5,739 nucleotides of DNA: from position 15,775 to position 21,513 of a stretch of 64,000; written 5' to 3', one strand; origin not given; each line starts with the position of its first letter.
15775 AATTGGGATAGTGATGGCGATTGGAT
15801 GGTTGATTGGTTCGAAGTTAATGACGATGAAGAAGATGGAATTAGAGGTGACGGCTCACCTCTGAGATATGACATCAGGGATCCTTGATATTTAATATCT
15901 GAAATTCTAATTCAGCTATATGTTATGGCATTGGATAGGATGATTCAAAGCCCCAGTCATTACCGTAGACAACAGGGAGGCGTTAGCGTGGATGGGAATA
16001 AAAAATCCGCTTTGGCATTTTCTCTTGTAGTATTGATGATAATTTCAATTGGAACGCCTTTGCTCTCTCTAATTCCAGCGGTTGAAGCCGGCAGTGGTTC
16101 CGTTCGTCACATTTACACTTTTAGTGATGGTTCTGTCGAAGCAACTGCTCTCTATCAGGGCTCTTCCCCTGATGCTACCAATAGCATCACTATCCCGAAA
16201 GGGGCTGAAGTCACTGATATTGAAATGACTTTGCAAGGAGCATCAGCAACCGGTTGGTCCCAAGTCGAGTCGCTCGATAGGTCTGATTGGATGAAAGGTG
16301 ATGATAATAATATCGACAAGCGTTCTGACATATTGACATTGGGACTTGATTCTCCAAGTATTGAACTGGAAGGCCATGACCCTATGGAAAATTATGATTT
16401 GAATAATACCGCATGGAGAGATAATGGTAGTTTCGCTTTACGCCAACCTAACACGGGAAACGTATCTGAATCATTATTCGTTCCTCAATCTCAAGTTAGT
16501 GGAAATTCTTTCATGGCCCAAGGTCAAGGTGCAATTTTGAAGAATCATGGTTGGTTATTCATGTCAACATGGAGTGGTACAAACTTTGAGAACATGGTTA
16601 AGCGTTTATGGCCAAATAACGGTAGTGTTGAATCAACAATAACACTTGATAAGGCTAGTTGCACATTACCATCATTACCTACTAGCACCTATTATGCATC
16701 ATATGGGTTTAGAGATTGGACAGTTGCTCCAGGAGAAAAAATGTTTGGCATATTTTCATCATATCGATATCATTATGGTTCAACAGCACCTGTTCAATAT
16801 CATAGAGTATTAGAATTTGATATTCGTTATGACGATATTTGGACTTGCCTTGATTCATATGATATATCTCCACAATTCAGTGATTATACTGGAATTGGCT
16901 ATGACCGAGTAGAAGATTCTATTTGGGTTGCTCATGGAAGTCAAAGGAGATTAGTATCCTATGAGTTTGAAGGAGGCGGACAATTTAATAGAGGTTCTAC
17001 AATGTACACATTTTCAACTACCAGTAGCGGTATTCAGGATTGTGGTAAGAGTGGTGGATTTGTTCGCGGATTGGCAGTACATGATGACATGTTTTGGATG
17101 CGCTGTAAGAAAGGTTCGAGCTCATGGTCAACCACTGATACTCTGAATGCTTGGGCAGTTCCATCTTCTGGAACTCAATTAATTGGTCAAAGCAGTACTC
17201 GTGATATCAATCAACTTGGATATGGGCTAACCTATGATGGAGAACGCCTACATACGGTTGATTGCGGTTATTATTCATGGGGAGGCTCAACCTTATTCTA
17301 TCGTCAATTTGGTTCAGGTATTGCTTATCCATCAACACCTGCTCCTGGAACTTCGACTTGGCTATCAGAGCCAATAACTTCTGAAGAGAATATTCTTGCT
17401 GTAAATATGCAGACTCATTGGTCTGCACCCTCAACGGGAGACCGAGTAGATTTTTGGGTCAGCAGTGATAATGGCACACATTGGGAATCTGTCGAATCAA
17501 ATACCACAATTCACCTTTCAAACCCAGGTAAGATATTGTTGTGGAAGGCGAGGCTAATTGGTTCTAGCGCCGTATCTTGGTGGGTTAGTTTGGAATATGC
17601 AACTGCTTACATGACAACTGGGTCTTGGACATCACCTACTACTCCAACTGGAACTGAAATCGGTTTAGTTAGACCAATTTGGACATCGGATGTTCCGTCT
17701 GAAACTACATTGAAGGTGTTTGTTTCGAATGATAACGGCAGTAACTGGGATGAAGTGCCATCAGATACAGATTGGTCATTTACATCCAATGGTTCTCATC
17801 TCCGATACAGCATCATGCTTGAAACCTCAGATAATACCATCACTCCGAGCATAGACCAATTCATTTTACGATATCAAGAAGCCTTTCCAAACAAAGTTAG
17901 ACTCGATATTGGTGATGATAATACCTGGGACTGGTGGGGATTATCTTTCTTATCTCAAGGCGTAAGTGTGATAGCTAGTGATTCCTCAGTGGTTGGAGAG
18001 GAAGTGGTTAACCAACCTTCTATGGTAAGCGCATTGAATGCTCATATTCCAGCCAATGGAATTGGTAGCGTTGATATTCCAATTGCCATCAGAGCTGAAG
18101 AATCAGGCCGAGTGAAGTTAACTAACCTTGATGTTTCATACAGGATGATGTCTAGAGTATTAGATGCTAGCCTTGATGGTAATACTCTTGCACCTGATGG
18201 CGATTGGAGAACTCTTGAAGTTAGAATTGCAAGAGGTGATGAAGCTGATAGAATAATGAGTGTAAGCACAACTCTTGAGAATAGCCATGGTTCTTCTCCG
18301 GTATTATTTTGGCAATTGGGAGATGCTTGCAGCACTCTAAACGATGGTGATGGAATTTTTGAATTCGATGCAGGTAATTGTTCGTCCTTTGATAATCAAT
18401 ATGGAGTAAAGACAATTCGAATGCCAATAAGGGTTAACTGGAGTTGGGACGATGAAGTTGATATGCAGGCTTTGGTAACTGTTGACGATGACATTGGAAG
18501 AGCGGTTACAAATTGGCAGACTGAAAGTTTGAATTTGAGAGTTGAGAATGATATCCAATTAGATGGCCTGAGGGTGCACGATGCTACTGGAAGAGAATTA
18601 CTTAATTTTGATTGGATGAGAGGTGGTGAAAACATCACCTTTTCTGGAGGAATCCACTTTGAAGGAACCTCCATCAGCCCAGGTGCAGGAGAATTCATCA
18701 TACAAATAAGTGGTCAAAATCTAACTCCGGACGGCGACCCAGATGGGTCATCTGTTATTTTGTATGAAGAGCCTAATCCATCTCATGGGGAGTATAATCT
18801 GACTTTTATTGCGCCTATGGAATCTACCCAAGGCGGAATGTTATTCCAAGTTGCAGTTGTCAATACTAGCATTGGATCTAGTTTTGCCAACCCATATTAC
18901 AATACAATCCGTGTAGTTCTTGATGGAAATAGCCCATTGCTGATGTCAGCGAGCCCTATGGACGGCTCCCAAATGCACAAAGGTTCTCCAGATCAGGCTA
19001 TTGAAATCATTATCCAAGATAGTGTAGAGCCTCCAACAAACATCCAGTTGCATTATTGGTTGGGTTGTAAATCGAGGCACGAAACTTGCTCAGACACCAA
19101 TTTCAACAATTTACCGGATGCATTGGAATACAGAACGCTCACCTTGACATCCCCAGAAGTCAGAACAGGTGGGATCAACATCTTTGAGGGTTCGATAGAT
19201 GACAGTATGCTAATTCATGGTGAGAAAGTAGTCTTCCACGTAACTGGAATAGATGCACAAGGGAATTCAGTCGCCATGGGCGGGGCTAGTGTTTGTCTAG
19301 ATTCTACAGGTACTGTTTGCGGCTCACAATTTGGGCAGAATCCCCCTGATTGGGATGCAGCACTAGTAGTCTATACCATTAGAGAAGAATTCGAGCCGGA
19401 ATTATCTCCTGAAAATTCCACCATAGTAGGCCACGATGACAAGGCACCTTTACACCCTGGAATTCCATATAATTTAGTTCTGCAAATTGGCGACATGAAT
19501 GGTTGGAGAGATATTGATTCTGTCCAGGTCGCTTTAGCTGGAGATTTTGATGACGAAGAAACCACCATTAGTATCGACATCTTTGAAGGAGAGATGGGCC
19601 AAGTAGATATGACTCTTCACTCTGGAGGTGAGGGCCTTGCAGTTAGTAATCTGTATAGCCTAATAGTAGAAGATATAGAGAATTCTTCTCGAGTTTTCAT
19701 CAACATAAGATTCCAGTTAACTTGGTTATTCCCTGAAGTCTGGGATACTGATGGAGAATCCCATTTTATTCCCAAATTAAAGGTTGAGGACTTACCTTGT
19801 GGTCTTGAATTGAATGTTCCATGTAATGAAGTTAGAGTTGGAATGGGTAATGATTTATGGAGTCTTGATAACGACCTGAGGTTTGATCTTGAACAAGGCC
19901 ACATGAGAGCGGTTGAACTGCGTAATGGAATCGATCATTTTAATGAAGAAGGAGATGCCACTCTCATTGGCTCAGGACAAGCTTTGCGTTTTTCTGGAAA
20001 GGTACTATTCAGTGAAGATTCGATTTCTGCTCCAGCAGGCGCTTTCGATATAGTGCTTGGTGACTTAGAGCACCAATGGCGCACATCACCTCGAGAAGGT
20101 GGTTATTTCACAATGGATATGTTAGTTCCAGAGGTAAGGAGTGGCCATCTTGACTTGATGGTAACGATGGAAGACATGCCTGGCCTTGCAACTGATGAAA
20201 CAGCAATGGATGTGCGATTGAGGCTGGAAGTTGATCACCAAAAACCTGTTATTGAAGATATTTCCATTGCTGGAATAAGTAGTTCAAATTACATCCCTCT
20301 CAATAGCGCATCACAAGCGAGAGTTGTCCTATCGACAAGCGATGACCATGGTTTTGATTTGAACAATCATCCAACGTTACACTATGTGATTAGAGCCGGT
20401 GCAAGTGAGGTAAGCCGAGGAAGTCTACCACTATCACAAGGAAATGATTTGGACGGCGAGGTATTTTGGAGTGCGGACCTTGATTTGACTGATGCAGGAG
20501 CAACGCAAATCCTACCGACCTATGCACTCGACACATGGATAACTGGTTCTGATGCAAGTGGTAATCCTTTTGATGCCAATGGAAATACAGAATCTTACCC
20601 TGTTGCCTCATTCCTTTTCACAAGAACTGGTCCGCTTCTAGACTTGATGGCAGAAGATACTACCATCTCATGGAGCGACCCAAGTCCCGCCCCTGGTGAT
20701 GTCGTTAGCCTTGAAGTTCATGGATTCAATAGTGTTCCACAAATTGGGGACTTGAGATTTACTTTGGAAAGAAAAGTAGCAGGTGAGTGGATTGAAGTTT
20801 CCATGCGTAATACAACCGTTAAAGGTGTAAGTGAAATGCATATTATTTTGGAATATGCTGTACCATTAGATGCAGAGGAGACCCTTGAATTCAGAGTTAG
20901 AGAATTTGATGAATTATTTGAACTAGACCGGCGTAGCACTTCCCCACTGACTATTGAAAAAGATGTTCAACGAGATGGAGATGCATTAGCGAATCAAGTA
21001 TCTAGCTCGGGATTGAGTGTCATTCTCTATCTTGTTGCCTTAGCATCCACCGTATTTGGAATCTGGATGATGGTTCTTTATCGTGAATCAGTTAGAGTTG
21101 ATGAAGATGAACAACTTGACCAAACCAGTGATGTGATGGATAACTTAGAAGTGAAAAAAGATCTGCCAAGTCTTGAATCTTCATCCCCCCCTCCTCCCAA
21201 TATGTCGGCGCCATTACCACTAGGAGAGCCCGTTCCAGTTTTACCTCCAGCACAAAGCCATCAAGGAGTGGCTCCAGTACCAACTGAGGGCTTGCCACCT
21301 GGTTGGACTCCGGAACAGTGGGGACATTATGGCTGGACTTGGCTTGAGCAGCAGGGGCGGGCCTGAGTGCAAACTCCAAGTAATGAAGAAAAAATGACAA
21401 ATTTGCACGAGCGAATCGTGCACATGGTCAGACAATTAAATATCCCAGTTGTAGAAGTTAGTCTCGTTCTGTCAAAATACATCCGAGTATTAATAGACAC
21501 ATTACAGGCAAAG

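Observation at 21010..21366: Shared cytoplasmic tail module on unrelated giant surface proteins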

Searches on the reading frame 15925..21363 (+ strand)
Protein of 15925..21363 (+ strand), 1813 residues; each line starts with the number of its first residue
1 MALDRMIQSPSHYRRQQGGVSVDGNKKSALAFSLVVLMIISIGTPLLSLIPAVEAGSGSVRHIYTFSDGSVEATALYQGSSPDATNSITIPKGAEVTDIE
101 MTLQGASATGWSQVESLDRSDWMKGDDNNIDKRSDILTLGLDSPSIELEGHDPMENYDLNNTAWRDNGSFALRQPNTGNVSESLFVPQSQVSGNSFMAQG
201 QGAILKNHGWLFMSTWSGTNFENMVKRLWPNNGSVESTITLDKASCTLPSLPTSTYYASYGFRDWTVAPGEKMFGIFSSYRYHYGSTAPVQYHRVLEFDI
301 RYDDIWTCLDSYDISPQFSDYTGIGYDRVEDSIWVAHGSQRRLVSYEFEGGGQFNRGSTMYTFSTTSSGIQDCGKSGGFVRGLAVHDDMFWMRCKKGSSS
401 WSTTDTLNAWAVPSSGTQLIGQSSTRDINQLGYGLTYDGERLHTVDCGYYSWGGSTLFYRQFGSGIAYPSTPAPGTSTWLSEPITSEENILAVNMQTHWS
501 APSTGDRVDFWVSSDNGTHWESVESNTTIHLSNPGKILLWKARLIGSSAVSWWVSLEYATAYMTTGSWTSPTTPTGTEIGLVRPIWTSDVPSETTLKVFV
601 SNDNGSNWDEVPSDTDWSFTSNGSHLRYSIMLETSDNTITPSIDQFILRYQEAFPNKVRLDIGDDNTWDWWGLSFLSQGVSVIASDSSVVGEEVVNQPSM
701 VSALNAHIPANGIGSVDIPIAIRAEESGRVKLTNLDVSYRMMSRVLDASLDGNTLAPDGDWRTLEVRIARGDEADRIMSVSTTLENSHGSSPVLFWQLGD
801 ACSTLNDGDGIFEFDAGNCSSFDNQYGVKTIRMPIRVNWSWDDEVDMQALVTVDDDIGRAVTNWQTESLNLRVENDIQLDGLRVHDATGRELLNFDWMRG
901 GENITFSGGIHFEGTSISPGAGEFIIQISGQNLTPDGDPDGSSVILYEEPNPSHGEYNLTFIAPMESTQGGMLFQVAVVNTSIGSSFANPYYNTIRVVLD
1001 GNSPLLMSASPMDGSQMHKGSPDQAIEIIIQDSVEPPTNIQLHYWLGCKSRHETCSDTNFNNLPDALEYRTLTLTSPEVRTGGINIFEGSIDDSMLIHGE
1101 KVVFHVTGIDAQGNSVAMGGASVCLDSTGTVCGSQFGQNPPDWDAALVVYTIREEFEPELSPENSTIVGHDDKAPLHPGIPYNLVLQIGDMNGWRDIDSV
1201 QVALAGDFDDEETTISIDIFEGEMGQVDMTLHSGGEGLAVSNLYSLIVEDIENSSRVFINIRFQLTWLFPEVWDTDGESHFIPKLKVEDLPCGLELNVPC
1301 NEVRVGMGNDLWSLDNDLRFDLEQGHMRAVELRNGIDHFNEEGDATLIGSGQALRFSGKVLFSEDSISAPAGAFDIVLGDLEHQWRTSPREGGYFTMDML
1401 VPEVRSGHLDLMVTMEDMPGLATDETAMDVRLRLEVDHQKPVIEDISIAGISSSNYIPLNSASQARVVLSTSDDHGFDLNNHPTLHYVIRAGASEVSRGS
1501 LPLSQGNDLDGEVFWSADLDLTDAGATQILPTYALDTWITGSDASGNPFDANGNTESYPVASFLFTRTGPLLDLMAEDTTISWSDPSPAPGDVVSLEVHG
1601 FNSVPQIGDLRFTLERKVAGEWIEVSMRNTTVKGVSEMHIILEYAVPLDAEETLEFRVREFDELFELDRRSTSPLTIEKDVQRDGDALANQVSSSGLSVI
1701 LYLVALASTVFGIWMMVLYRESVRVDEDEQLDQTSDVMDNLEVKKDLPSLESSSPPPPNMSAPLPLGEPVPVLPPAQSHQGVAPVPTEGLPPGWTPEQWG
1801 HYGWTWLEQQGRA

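Call 8: search_protein_families(library=pfam, proteins=[window:15925-21363:+], max_evalue=1)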
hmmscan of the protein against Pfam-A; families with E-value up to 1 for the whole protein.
window:15925-21363:+ (1813 aa): 0 families

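Call 9: search_protein_families(library=ncbifam, proteins=[window:15925-21363:+], max_evalue=1)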
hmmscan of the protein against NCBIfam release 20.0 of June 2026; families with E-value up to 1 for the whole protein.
window:15925-21363:+ (1813 aa): 0 families

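Call 17: find_homologous_proteins(query=window:15925-21363:+, max_evalue=0.001)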
Query window:15925-21363:+ (1813 aa): 158 proteins with E <= 0.001 among 8000 candidates; the best 120 are listed.
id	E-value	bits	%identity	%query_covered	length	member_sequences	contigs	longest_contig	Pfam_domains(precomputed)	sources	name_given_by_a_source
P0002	0.0e+0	3791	91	99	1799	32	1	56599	-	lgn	-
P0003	0.0e+0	3105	72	99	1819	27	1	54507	-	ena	-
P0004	0.0e+0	3075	72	99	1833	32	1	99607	-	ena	-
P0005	0.0e+0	3042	71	98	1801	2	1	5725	-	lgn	-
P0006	0.0e+0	2221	55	97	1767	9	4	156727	-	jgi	-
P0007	0.0e+0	2175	55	94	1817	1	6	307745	-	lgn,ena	-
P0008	0.0e+0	2158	53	98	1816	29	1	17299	-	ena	-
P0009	0.0e+0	2149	53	99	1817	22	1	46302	-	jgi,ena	jgi:hypothetical protein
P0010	0.0e+0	2125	52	97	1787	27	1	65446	-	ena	-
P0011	0.0e+0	2124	52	98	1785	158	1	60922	-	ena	-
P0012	0.0e+0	2108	52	97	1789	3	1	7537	-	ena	-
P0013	0.0e+0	2098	52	98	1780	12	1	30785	-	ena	-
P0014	0.0e+0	2098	52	97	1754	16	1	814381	-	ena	-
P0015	0.0e+0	2094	51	98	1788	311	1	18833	-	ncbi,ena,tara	tara:strand:+ start:5865 stop:11231 length:5367 start_codon:yes stop_codon:yes gene_type:complete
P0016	0.0e+0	2087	51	98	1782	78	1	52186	-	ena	-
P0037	0.0e+0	2030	50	98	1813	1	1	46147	-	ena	-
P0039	0.0e+0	2028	50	98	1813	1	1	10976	-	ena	-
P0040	0.0e+0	2028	50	98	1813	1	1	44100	-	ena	-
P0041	0.0e+0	2028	50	98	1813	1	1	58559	-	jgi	-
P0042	0.0e+0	2027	50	98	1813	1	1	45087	-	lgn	-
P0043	0.0e+0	2027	50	98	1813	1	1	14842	-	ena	-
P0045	0.0e+0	2026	50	98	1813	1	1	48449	-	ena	-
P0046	0.0e+0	2026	50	98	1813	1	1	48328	-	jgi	-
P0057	0.0e+0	2011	50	98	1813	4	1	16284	-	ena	-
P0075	0.0e+0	1990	49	98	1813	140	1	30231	-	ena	-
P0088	0.0e+0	1972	49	98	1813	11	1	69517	-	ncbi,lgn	ncbi:MAG: hypothetical protein VW102_01095 [Poseidonia sp.]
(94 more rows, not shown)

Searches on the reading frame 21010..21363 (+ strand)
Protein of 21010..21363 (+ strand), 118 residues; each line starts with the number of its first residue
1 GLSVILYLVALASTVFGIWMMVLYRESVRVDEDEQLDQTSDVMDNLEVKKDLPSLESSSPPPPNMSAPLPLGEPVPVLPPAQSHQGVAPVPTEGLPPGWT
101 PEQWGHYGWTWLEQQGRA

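Call 8: search_protein_families(library=pfam, proteins=[window:21010-21363:+], max_evalue=1)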
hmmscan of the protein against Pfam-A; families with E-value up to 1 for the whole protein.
window:21010-21363:+ (118 aa): 0 families

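Call 9: search_protein_families(library=ncbifam, proteins=[window:21010-21363:+], max_evalue=1)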
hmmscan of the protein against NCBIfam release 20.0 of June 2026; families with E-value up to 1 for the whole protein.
window:21010-21363:+ (118 aa): 0 families

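Call 45: predict_structure(alignment_id=A3)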
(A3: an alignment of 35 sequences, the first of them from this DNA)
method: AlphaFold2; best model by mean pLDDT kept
length: 118 residues; sequences in the alignment: 35
mean_pLDDT: 76.9   pTM: 0.32
mean pLDDT of the five models: 76.9, 76.5, 73.3, 72.6, 70.7
residues with pLDDT >= 90: 30; 70-90: 50; 50-70: 28; < 50: 10
segments of 3 or more residues with pLDDT < 50: 64-66, 72-74
pLDDT, mean of each block of 10 residues (from residue 1): 97 98 90 69 75 67 53 51 66 86 87 84
secondary structure, 60 per line:
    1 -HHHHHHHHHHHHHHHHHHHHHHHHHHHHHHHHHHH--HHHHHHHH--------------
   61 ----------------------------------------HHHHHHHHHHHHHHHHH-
elements in order: H2-36 H39-46 H101-117

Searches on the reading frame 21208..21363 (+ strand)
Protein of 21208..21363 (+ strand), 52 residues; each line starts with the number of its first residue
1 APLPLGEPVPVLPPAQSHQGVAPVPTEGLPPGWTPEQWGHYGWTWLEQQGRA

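Call 13: find_homologous_proteins(query=A1, max_evalue=10)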
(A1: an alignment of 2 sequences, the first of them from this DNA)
Query A1 (2 sequences) (52 aa, profile of the alignment): 1 proteins with E <= 10 among 10 candidates.
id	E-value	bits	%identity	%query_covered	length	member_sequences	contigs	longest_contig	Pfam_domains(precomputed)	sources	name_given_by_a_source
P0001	1.5e-15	75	77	67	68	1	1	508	-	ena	-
